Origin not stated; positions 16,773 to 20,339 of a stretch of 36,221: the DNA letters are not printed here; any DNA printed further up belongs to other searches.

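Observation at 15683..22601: Orphan glycosyltransferase island occupying the xerC slot downstream of dapF-DUF484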

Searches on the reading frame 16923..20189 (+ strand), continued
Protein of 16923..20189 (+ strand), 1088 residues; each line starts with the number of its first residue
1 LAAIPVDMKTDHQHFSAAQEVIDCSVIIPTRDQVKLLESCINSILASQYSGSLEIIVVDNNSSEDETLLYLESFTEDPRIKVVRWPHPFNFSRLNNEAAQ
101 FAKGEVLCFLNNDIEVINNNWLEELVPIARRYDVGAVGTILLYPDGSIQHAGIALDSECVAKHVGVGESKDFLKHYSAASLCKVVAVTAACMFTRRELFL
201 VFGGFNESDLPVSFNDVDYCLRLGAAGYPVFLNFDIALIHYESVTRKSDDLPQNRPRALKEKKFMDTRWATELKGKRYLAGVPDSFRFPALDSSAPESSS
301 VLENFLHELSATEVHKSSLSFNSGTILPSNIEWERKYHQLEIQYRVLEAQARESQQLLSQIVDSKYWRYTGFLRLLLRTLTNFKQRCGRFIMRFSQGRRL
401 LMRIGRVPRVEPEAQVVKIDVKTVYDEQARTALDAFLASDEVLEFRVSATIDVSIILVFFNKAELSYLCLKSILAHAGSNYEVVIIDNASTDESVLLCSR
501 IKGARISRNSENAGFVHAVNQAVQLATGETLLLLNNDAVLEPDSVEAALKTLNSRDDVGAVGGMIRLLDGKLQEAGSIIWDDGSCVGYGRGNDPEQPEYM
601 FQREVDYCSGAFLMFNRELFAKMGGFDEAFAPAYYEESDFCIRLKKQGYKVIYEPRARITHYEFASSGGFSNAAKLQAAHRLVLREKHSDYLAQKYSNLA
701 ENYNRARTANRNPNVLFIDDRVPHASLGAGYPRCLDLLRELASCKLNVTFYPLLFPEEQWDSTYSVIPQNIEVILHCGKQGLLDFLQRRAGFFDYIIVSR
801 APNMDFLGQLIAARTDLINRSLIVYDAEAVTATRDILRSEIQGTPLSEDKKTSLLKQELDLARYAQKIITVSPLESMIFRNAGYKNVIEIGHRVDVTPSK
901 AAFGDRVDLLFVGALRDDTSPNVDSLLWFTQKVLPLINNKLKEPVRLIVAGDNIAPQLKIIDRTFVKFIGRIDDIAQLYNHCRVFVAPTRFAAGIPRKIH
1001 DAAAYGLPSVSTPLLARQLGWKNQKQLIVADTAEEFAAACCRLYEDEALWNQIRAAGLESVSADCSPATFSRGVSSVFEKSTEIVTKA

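Call 15: find_related_loci(query=A1, collection=genome_contigs, flank=10000)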
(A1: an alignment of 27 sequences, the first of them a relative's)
Query A1 (1081 aa) in genome_contigs; peptide patterns used: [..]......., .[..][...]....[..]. (x = any residue, [..] = any of these).
428 stretches matched a pattern; 403 encode a relative of the query (tblastn E <= 1e-3); the best 80 are kept; 80 distinct loci.
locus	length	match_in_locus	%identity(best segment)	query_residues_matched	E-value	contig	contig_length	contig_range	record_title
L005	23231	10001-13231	49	1-1072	0e+0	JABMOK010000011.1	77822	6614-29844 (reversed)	MAG: Pseudohongiella sp. isolate bin.121 k141_294137, whole genome shotgun sequence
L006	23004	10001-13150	50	9-1073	0e+0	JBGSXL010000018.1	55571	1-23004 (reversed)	MAG: Pseudohongiellaceae bacterium isolate JTS-RE64 k141_713252, whole genome shotgun sequence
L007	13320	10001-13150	49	17-1071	0e+0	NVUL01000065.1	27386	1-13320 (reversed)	MAG: SAR86 cluster bacterium isolate NORP90 Contig_source1383C_23248, whole genome shotgun sequence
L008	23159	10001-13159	48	17-1076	0e+0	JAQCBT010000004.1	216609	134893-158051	MAG: Proteobacteria bacterium isolate casp15-mb.167 NODE_49_length_216609_cov_0.115131, whole genome shotgun sequence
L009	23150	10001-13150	48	17-1071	0e+0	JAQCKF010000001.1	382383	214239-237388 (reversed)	MAG: Proteobacteria bacterium isolate casp40-mb.61 NODE_11_length_382383_cov_0.169439, whole genome shotgun sequence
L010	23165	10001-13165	48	13-1072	0e+0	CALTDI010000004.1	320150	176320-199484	MAG: uncultured Pseudomonadales bacterium isolate PACB-20200414-m62 genome assembly, contig: contig_18224, whole genome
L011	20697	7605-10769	47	17-1076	0e+0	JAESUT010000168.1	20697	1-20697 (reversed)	MAG: Gammaproteobacteria bacterium isolate NORP348 Contig_source1383C_23478, whole genome shotgun sequence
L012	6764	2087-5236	48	17-1071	0e+0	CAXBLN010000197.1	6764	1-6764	MAG TPA_asm: uncultured Gammaproteobacteria bacterium isolate ERR2762116_binner13_Refined_98 genome assembly, contig: ER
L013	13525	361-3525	47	17-1076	0e+0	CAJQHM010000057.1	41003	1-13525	MAG: uncultured Pseudomonadales bacterium isolate 0.2_20180403_Bin_27_1 genome assembly, contig: c_000000000681, whole g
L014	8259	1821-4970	48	17-1071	0e+0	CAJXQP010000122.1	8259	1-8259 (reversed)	MAG TPA_asm: uncultured Gammaproteobacteria bacterium isolate SRR3933393_bin.8_MetaBAT_v2.12.1_MAG genome assembly, cont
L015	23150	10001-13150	48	17-1071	0e+0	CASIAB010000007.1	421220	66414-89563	MAG: uncultured Pseudomonadales bacterium isolate FRAM_WSC20_S10_BML_bin_40_1 genome assembly, contig: contig_71, whole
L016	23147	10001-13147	48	17-1072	0e+0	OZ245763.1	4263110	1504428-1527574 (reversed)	MAG: uncultured Pseudohongiella sp. isolate 058d5e76-b742-4f7e-aa89-249d7ef490fb genome assembly, chromosome: 1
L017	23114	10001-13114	48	17-1071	0e+0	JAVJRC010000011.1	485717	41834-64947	MAG: Gammaproteobacteria bacterium isolate D1-CHI-14 k141_2760, whole genome shotgun sequence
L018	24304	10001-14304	47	17-1071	0e+0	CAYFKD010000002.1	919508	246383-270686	MAG TPA_asm: uncultured Pseudohongiella sp. isolate ERP019367_co1_24 genome assembly, contig: NODE_6_length_919508_cov_4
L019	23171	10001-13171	48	17-1071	0e+0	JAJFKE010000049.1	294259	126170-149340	MAG: Gammaproteobacteria bacterium isolate OFTM290 OFTM290_48, whole genome shotgun sequence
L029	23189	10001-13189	45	1-1081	0e+0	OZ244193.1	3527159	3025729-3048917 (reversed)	MAG: uncultured Pseudohongiella sp. isolate c9968b81-f854-4036-b30c-81d0d13b9c88 genome assembly, chromosome: 1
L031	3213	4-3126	46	42-1081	0e+0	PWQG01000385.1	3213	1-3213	MAG: Gammaproteobacteria bacterium isolate CSSed10_474R1 CS-Sed10-C119226, whole genome shotgun sequence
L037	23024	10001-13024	38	18-1073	0e+0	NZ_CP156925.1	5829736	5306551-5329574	Sporomusa rhizae strain DSM 16652 chromosome, complete genome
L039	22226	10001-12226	47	18-1071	0e+0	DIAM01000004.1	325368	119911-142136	MAG TPA_asm: Gammaproteobacteria bacterium UBA5078 UBA5078_contig_435, whole genome shotgun sequence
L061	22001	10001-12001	49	17-1071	0e+0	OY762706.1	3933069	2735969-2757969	MAG: Pseudomonadales bacterium isolate de142bf8-e8cc-4dba-9a57-49bc09e2b17e genome assembly, chromosome: 1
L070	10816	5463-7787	45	17-1070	0e+0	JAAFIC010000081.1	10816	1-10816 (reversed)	MAG: Alphaproteobacteria bacterium isolate bin54.metabat.ball.029 WN_Alphaproteobacteria_3_scaffold_81, whole genome sho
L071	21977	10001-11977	49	45-1072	0e+0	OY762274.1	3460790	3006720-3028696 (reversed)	MAG: Pseudomonadales bacterium isolate 60585db5-5827-4edb-b4aa-d5af37b5f399 genome assembly, chromosome: 1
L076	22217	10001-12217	48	17-1071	0e+0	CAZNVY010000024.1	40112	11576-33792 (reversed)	MAG TPA_asm: uncultured Elstera sp. isolate SRP290908_co2_383 genome assembly, contig: NODE_1160_length_40112_cov_4.0014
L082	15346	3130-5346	46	17-1070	0e+0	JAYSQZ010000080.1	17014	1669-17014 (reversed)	MAG: Alphaproteobacteria bacterium isolate GFS_11880 GFS_11880_79, whole genome shotgun sequence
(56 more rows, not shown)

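Call 21: search_protein_families(library=pfam, proteins=[L076:3147-4538:+, L076:4535-5296:+, L076:5307-6716:+, L076:6863-7915:+, L076:7975-8559:+, L076:8534-12226:+, L076:12330-13157:+, L076:13161-14297:+, L076:14357-16135:+, L076:18335-20443:-], max_evalue=0.0001)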
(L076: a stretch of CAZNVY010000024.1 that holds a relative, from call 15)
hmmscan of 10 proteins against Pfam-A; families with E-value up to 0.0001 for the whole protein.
L076:3147-4538:+ (463 aa): 1 family
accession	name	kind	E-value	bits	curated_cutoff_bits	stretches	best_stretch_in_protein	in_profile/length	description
PF06751.17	EutB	-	1.3e-217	723.3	25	1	14-445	2-432/435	Ethanolamine ammonia lyase large subunit (EutB)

L076:4535-5296:+ (253 aa): 1 family
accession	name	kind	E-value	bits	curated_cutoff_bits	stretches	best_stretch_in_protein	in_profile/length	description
PF05985.16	EutC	-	5.1e-90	301.4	25.8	1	4-234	2-235/235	Ethanolamine ammonia-lyase light chain (EutC)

L076:5307-6716:+ (469 aa): 2 families
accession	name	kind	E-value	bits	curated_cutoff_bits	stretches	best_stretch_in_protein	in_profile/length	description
PF13520.12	AA_permease_2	-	1.2e-36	127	27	1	26-429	4-401/427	Amino acid permease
PF00324.27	AA_permease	-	2.3e-32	112.8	24.6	1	31-449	5-450/470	Amino acid permease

L076:6863-7915:+ (350 aa): 2 families
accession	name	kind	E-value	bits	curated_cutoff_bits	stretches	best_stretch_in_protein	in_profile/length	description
PF12625.12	Arabinose_bd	-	2.1e-43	149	27.6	1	32-208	1-178/185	Arabinose-binding domain of AraC transcription regulator, N-term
PF12833.13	HTH_18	-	7.3e-18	65.1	33.6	1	266-342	2-79/80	Helix-turn-helix domain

L076:7975-8559:+ (194 aa): 0 families

L076:8534-12226:+ (1230 aa): 5 families
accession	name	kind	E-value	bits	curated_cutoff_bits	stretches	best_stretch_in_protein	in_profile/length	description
PF13692.12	Glyco_trans_1_4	-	7.2e-19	68.9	27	1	1057-1196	2-142/142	Glycosyl transferases group 1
PF00535.33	Glycos_transf_2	-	5.1e-17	62.8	23.3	1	601-769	1-166/168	Glycosyl transferase family 2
PF13641.12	Glyco_tranf_2_3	-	1.3e-15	58.5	27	1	600-828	3-226/230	Glycosyltransferase like family 2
PF13632.12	Glyco_trans_2_3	-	1.9e-07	31.5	27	1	677-806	1-121/198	Glycosyl transferase family group 2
PF13524.12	Glyco_trans_1_2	-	2.6e-05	24.6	25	1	1121-1217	34-135/144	Glycosyl transferase-like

L076:12330-13157:+ (275 aa): 1 family
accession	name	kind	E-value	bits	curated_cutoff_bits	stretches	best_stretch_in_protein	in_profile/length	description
PF01061.29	ABC2_membrane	-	9.8e-14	51.8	26.9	1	36-235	5-209/211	ABC-2 type transporter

L076:13161-14297:+ (378 aa): 1 family
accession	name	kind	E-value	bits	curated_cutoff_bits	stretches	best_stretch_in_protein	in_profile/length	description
PF00005.33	ABC_tran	-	3.4e-17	63.8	25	1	49-180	1-135/137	ABC transporter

L076:14357-16135:+ (592 aa): 1 family
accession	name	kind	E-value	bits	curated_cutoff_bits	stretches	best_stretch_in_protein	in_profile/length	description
PF03098.20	An_peroxidase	-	1.7e-14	53.7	25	1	155-352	146-343/530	Animal haem peroxidase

L076:18335-20443:- (702 aa): 1 family
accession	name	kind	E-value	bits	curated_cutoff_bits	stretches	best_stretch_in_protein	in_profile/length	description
PF00041.27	fn3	-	7.2e-06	26.6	25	1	460-545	2-72/84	Fibronectin type III domain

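Call 22: search_solved_structures(query=window:16944-20189:+, max_evalue=0.00001)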
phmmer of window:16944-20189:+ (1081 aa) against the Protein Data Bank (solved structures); distinct sequences matched with E-value up to 0.00001: 6.
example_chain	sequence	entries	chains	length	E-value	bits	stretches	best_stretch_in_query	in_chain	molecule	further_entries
2z87_A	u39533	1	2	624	1.6e-07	32.7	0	445-545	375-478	Chondroitin synthase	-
2z86_A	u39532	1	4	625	1.6e-07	32.7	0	445-545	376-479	Chondroitin synthase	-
9omj_A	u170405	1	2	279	5.3e-07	31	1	443-566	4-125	Glycosyltransferase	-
9omm_A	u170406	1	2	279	6.3e-07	30.8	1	444-566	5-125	Glycosyltransferase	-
9omh_A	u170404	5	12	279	6.3e-07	30.8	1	444-566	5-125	Glycosyltransferase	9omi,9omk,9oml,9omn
6p61_A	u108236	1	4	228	6.4e-07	30.8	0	445-555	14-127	Glycosyltransferase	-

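Call 32: search_protein_families(library=pfam, proteins=[L061:12695-13738:-, L061:13738-14256:+, L061:14277-14654:+, L061:14651-15355:+, L061:15487-16812:-, L061:17969-18793:+, L071:12128-13861:-, L071:15488-18304:+, L071:19448-20905:-], max_evalue=0.0001)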
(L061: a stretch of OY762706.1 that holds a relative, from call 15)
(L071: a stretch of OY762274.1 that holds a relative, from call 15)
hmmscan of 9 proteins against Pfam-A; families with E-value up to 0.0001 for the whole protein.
L061:12695-13738:- (347 aa): 2 families
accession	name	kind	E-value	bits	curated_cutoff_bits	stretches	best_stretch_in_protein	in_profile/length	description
PF01979.26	Amidohydro_1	-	1.2e-12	48.2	25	1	137-278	194-329/345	Amidohydrolase family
PF07969.17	Amidohydro_3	-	1.1e-11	45.4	29.7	1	130-277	303-458/472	Amidohydrolase family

L061:13738-14256:+ (172 aa): 0 families

L061:14277-14654:+ (125 aa): 1 family
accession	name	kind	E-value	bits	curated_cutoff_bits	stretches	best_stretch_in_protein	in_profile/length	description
PF20126.4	TumE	-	1e-06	29.1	23.4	1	29-114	6-80/81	Toxin TumE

L061:14651-15355:+ (234 aa): 3 families
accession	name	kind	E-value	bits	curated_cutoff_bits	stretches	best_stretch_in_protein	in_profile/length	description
PF25212.1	HVO_A0114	-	1.3e-19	70.2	27.6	1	32-111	5-83/84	HVO_A0114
PF09339.16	HTH_IclR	-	5e-06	26.6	22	1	53-94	7-49/52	IclR helix-turn-helix domain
PF12840.13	HTH_20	-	7.3e-06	26.3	27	1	52-95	7-50/51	Helix-turn-helix domain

L061:15487-16812:- (441 aa): 1 family
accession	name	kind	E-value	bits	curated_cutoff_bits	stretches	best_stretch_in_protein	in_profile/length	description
PF00872.24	Transposase_mut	-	1.9e-64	218.4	21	1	42-410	21-378/379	Transposase, Mutator family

L061:17969-18793:+ (274 aa): 1 family
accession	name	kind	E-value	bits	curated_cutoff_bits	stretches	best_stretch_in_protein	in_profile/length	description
PF13276.12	HTH_21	-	4.5e-14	52.9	28.1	1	147-202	3-60/60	HTH-like domain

L071:12128-13861:- (577 aa): 1 family
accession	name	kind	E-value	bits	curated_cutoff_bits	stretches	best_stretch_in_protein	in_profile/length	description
PF00860.26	Xan_ur_permease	-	4e-52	177.7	27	1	26-403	5-385/389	Permease family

L071:15488-18304:+ (938 aa): 3 families
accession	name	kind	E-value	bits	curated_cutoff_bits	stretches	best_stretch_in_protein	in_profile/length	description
PF00196.25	GerE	-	3.8e-11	42.9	23.5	1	863-917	2-57/57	Bacterial regulatory proteins, luxR family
PF17874.7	TPR_MalT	-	9.5e-08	32.1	45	0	659-823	167-323/336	MalT-like TPR region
PF13191.12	AAA_16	-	2.3e-05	25.4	32.6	1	73-198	23-165/167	AAA ATPase domain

L071:19448-20905:- (485 aa): 2 families
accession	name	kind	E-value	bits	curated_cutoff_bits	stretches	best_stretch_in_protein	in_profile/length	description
PF07969.17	Amidohydro_3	-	3.1e-15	57.1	29.7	1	268-415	303-458/472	Amidohydrolase family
PF01979.26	Amidohydro_1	-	2.4e-14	53.8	25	1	276-415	195-328/345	Amidohydrolase family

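Call 33: search_protein_families(library=pfam, proteins=[L001:15172-15771:-, L001:15771-17858:-, L001:17845-18252:-, L001:6693-7070:+, L006:15655-18969:-, L039:14737-17358:-, L039:17315-17725:-, L006:19240-19731:-], max_evalue=1)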
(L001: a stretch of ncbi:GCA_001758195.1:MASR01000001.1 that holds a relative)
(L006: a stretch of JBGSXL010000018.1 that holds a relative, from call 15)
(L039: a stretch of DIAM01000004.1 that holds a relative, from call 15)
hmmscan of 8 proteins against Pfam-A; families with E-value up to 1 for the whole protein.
L001:15172-15771:- (199 aa): 1 family
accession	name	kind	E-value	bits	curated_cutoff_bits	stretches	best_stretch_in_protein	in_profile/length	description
PF11712.13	Vma12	-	0.26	11.7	25.5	1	128-177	84-132/137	Endoplasmic reticulum-based factor for assembly of V-ATPase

L001:15771-17858:- (695 aa): 0 families

L001:17845-18252:- (135 aa): 1 family
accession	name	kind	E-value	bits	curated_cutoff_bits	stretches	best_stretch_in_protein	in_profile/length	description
PF00072.30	Response_reg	-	0.0057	17.3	30.2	1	4-120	1-109/111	Response regulator receiver domain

L001:6693-7070:+ (125 aa): 2 families
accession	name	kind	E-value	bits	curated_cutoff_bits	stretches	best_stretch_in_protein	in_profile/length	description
PF14357.11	DUF4404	-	0.015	16.3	27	1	29-72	7-50/83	Domain of unknown function (DUF4404)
PF07544.18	Med9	-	0.38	11.3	26.9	0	58-109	19-72/80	RNA polymerase II transcription mediator complex subunit 9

L006:15655-18969:- (1104 aa): 2 families
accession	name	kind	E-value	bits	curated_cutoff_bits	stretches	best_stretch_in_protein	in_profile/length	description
PF02518.31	HATPase_c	-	2.1e-16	60.8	26.4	1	951-1098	5-110/111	Histidine kinase-, DNA gyrase B-, and HSP90-like ATPase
PF01627.28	Hpt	-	8.1e-08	32.8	24.6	1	748-808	26-82/84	Hpt domain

L039:14737-17358:- (873 aa): 1 family
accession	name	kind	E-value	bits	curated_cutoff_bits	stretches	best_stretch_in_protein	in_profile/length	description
PF02518.31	HATPase_c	-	0.068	14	26.4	1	771-834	4-59/111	Histidine kinase-, DNA gyrase B-, and HSP90-like ATPase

L039:17315-17725:- (136 aa): 1 family
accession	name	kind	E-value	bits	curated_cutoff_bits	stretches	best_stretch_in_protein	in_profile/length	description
PF00072.30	Response_reg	-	0.0042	17.7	30.2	1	11-117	1-110/111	Response regulator receiver domain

L006:19240-19731:- (163 aa): 3 families
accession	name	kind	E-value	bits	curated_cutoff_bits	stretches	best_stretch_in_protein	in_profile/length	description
PF00072.30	Response_reg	-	4.5e-22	78.8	30.2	1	27-139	1-111/111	Response regulator receiver domain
PF07349.16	DUF1478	-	0.057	13.8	25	1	22-90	75-148/161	Protein of unknown function (DUF1478)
PF06490.17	FleQ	-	0.13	13.1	22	1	26-139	1-104/108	Flagellar regulatory protein FleQ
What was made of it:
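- Tried and rejected: Lenient Pfam searches of the membrane protein and of the extra P. acticola genes found only CheA-like kinase and receiver domains (call 33).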
